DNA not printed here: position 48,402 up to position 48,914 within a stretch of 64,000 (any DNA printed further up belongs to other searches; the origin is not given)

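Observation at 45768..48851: Cluster of secreted Cys-rich mini-proteins, a Cys-motif membrane protein and a zinc-ribbon micro-gene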

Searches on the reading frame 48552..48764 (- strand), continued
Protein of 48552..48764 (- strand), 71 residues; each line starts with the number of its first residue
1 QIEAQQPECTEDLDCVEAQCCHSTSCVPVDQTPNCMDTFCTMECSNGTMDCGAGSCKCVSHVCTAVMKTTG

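Call 47: search_protein_families(library=pfam, max_evalue=0.001, proteins=[L062:4185-7184:+, L009:4165-4677:+, L006:3452-3865:-, L044:2621-3919:+, L044:4203-4904:+, L036:4183-4497:+, L065:2216-2812:+, L048:4159-7599:+, L014:3112-4236:+])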
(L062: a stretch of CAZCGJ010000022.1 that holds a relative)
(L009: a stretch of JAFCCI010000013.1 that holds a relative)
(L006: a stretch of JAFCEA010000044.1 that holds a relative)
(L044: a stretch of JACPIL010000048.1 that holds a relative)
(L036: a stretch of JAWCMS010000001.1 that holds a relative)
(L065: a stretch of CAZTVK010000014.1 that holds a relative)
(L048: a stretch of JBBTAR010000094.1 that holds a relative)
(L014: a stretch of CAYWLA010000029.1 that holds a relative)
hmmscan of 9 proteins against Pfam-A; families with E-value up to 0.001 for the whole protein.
L062:4185-7184:+ (999 aa): 3 families
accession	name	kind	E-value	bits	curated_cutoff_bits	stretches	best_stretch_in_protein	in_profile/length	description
PF00082.27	Peptidase_S8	-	2.8e-45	155.3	21.8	1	143-507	1-271/288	Subtilase family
PF05922.21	Inhibitor_I9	-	2.2e-06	28.7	21.2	1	69-117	34-81/82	Peptidase inhibitor I9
PF00431.26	CUB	-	0.0001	23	21.4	1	187-270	19-108/110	CUB domain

L009:4165-4677:+ (170 aa): 15 families
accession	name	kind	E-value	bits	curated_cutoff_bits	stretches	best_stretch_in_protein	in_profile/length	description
PF13238.12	AAA_18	-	7.4e-30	104.5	29.4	1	10-131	1-127/128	AAA domain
PF13207.12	AAA_17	-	2.5e-08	34.7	27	1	14-116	2-123/136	AAA domain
PF13189.12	Cytidylate_kin2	-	3e-07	31.2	28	1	10-77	2-68/176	Cytidylate kinase-like family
PF00004.35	AAA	-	3.1e-06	28.1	21.2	1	10-40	1-31/131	ATPase family associated with various cellular activities (AAA)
PF01202.28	SKI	-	9.5e-06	26.3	22.1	1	16-117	1-107/159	Shikimate kinase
PF13521.12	AAA_28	-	1.1e-05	26.2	27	1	10-44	2-34/164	AAA domain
PF07728.20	AAA_5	-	1.6e-05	25.4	22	1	10-63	2-59/139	AAA domain (dynein-related subfamily)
PF13671.12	AAA_33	-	2.1e-05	25.3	27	0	10-57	2-49/143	AAA domain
PF20720.3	nSTAND3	-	3.6e-05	23.9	27.2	1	6-51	16-61/155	Novel STAND NTPase 3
PF00910.28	RNA_helicase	-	0.00012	23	21.5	1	10-63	1-59/105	RNA helicase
PF08433.16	KTI12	-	0.00021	21.3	22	1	7-64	1-39/271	Chromatin associated protein KTI12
PF01057.23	Parvo_NS1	-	0.0004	19.9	20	0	3-31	109-137/271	Parvovirus non-structural protein NS1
PF06414.18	Zeta_toxin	-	0.00052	19.9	22.3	1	8-39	17-50/199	Zeta toxin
PF02224.24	Cytidylate_kin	-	0.00066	19.9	26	0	11-69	2-57/211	Cytidylate kinase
PF24883.2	NPHP3_N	-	0.00082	20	24.8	0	9-149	24-131/164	Nephrocystin 3, N-terminal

L006:3452-3865:- (137 aa): 1 family
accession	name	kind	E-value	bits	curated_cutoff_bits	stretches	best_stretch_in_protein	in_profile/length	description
PF01894.22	UPF0047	-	2.2e-46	157.2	27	1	17-132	1-117/117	Uncharacterised protein family UPF0047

L044:2621-3919:+ (432 aa): 3 families
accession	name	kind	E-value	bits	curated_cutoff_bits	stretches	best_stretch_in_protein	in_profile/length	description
PF00710.25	Asparaginase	-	3.2e-50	170.8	22.5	1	75-267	2-187/193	Asparaginase, N-terminal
PF17763.6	Asparaginase_C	-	1.9e-26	92.7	34.6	1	288-404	1-108/114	Glutaminase/Asparaginase C-terminal domain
PF18195.6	GatD_N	-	3.2e-13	49.2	25.7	1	3-50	2-51/54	GatD N-terminal domain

L044:4203-4904:+ (233 aa): 1 family
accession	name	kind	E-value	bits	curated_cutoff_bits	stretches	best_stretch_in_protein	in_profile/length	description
PF01988.24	VIT1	-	8.7e-59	199.4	28.1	1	10-226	1-213/214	VIT family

L036:4183-4497:+ (104 aa): 1 family
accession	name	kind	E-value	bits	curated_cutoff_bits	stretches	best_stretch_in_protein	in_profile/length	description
PF01900.24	RNase_P_Rpp14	-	4.4e-05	24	23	1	37-103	26-104/104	Rpp14/Pop5 family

L065:2216-2812:+ (198 aa): 11 families
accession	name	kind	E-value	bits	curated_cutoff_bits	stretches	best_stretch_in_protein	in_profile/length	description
PF01022.26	HTH_5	-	6.6e-10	39.2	22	1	28-71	3-46/47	Bacterial regulatory protein, arsR family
PF12840.13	HTH_20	-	6.2e-09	36.1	27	1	24-72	1-50/51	Helix-turn-helix domain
PF25213.1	HVO_A0261_N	-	1e-06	28.9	35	1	24-92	8-71/86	HVO_A0261 N-terminal domain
PF01047.28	MarR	-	1.9e-06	28.1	24.6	1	32-72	8-49/59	MarR family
PF13412.12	HTH_24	-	5e-06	26.4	21.9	1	32-71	8-48/48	Winged helix-turn-helix DNA-binding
PF09339.16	HTH_IclR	-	1.6e-05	25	22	1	31-73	7-51/52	IclR helix-turn-helix domain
PF25212.1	HVO_A0114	-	9.6e-05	22.5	27.6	1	19-79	14-75/84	HVO_A0114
PF12802.13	MarR_2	-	0.00015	22.3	27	1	31-75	9-55/61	MarR family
PF14947.12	HTH_45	-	0.00032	21.1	25.5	1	30-93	9-67/77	Winged helix-turn-helix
PF01978.25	TrmB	-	0.00053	20.2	25.6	1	42-82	24-63/68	Sugar-specific transcriptional regulator TrmB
PF03551.20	PadR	-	0.00099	19.5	27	0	42-92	19-73/75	Transcriptional regulator PadR-like family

L048:4159-7599:+ (1146 aa): 2 families
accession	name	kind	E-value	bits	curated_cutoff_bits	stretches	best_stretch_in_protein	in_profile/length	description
PF00082.27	Peptidase_S8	-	1.6e-43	149.5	21.8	1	167-408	1-270/288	Subtilase family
PF17957.7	Big_7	-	1e-05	26.5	24.1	0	443-498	1-58/70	Bacterial Ig domain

L014:3112-4236:+ (374 aa): 1 family
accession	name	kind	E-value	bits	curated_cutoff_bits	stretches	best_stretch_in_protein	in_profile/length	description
PF05833.16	NFACT_N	-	1.5e-54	186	31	1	12-355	7-364/456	NFACT N-terminal and middle domains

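Call 48: search_protein_families(library=pfam, max_evalue=0.01, proteins=[P0028, P0033, P0037, P0038, P0043, P0048, P0049, P0053, P0066, P0039])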
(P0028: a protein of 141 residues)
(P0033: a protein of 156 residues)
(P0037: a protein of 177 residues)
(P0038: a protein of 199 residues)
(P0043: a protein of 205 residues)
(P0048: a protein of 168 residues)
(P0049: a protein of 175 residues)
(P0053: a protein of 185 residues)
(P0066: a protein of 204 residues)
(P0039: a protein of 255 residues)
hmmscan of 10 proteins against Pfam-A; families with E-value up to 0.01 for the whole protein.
P0028 (141 aa): 0 families

P0033 (156 aa): 0 families

P0037 (177 aa): 0 families

P0038 (199 aa): 0 families

P0043 (205 aa): 0 families

P0048 (168 aa): 0 families

P0049 (175 aa): 1 family
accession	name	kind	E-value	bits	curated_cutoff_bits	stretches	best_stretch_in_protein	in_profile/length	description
PF03891.20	DUF333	-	7.6e-19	68.2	25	1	49-95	2-47/47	Domain of unknown function (DUF333)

P0053 (185 aa): 1 family
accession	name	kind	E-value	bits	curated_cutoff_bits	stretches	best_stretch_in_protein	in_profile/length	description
PF03891.20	DUF333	-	4.6e-16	59.3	25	1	12-58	2-47/47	Domain of unknown function (DUF333)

P0066 (204 aa): 0 families

P0039 (255 aa): 1 family
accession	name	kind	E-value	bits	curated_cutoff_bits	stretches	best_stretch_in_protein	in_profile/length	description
PF01880.24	Desulfoferrodox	-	3.8e-06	27.8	22.2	1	26-105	13-93/98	Desulfoferrodoxin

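Call 69: search_protein_families(library=pfam, alignment_id=A6, max_evalue=0.00001)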
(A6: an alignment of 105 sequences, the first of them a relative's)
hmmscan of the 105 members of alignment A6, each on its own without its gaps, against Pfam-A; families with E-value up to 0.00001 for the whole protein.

A. member 1, L006:4714-5838:+ (374 aa): 1 family
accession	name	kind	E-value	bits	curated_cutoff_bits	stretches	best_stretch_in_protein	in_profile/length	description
PF05833.16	NFACT_N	-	5.9e-60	203.8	31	1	10-355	5-364/456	NFACT N-terminal and middle domains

B. families by the number of members that match (of 105 scanned): 92 families (the first 25 are shown)
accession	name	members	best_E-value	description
PF13238.12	AAA_18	7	7.4e-30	AAA domain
PF13207.12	AAA_17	7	2.7e-10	AAA domain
PF13189.12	Cytidylate_kin2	7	1.1e-08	Cytidylate kinase-like family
PF01894.22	UPF0047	6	2.2e-46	Uncharacterised protein family UPF0047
PF00004.35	AAA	6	1.7e-06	ATPase family associated with various cellular activities (AAA)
PF05833.16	NFACT_N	5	5.9e-60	NFACT N-terminal and middle domains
PF00082.27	Peptidase_S8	4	4.6e-59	Subtilase family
PF01202.28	SKI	4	6.7e-07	Shikimate kinase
PF22505.1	RNase_J_b_CASP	3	3.7e-25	Ribonuclease J, beta-CASP domain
PF12840.13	HTH_20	3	3.5e-12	Helix-turn-helix domain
PF01381.28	HTH_3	3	2e-11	Helix-turn-helix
PF07521.17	RMMBL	3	8.3e-11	Zn-dependent metallo-hydrolase RNA specificity domain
PF24250.1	HVO_2718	3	1.5e-07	Transcription regulator HVO_2718-like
PF13412.12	HTH_24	3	7.9e-07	Winged helix-turn-helix DNA-binding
PF04402.19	SIMPL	2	1e-49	Protein of unknown function (DUF541)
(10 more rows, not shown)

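Call 70: search_protein_families(library=pfam, alignment_id=A7, max_evalue=0.00001)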
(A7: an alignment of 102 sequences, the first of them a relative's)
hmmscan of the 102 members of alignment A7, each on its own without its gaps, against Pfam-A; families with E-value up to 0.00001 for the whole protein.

A. member 1, L044:2621-3919:+ (432 aa): 3 families
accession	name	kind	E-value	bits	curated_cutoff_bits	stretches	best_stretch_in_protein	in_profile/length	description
PF00710.25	Asparaginase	-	3.2e-50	170.8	22.5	1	75-267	2-187/193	Asparaginase, N-terminal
PF17763.6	Asparaginase_C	-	1.9e-26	92.7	34.6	1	288-404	1-108/114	Glutaminase/Asparaginase C-terminal domain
PF18195.6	GatD_N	-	3.2e-13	49.2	25.7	1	3-50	2-51/54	GatD N-terminal domain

B. families by the number of members that match (of 102 scanned): 88 families (the first 25 are shown)
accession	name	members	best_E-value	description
PF01988.24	VIT1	6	7.1e-62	VIT family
PF00710.25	Asparaginase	6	1.6e-59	Asparaginase, N-terminal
PF17763.6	Asparaginase_C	6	1.4e-28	Glutaminase/Asparaginase C-terminal domain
PF18195.6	GatD_N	6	1.1e-14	GatD N-terminal domain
PF00082.27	Peptidase_S8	5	3.7e-57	Subtilase family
PF01066.26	CDP-OH_P_transf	4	1.3e-13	CDP-alcohol phosphatidyltransferase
PF02624.21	YcaO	2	6.6e-99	YcaO cyclodehydratase, ATP-ad Mg2+-binding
PF00884.28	Sulfatase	2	3.8e-48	Sulfatase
PF07812.18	TfuA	2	1.4e-46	TfuA-like protein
PF04402.19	SIMPL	2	1.9e-46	Protein of unknown function (DUF541)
PF00069.31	Pkinase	2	1.2e-43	Protein kinase domain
PF03466.25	LysR_substrate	2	5.7e-31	LysR substrate binding domain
PF07714.23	PK_Tyr_Ser-Thr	2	6.3e-28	Protein tyrosine and serine/threonine kinase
PF00753.33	Lactamase_B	2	1.1e-23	Metallo-beta-lactamase superfamily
PF22505.1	RNase_J_b_CASP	2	1.5e-22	Ribonuclease J, beta-CASP domain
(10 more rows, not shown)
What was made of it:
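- On Bacteriocin/archaeocin-type toxin locus: Among 207 neighbour ORFs of 80 family loci, ABC_tran occurs twice (calls 69, 70).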

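Call 74: find_related_loci(query=A2, collection=viral_contigs, flank=3000)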
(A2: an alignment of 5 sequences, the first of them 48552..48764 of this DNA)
Query A2 (71 aa) in viral_contigs; peptide patterns used: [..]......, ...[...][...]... (x = any residue, [..] = any of these).
38 stretches matched a pattern, but none encodes a relative of the query by tblastn (E <= 1e-3).

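Call 76: list_cluster_members(proteins=[P0019, P0021, P0022, P0024, P0026, P0027, P0015, P0016, P0017, P0018])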
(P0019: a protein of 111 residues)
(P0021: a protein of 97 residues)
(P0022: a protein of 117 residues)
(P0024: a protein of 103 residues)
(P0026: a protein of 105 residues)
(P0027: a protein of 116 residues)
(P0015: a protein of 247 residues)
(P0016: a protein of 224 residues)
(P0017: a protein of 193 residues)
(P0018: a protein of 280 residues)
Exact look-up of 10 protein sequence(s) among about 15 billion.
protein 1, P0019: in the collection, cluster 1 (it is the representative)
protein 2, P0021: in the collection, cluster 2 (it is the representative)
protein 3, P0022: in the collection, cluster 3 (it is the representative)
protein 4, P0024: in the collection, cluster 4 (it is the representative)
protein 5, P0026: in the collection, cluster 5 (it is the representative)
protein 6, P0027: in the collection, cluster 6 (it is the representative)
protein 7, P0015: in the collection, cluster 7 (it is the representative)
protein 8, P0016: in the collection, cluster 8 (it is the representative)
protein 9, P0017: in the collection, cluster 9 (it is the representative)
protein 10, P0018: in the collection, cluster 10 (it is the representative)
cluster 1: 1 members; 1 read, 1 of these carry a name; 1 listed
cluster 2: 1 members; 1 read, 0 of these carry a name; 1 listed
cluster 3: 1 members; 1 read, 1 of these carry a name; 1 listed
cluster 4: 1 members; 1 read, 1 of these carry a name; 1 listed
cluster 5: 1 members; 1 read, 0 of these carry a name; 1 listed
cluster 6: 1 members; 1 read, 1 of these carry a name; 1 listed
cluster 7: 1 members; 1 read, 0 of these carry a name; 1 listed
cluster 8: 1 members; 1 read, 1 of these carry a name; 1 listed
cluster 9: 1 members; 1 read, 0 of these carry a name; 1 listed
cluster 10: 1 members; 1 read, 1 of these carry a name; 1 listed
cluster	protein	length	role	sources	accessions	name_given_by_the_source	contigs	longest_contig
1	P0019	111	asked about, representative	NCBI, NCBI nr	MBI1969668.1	hypothetical protein HYS48_03150 [Candidatus Woesearchaeota archaeon] | hypothetical protein [Candidatus Woesearchaeota archaeon]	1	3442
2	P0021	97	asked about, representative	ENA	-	-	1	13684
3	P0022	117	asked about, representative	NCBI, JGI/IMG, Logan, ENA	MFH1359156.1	MAG: hypothetical protein ABIH37_04665 [archaeon]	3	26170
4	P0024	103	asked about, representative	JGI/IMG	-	hypothetical protein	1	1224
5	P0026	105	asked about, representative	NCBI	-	-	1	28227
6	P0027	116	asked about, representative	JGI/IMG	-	hypothetical protein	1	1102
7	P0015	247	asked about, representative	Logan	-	-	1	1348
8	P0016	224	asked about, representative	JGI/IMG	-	hypothetical protein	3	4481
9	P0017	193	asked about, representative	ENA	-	-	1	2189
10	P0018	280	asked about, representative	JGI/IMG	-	hypothetical protein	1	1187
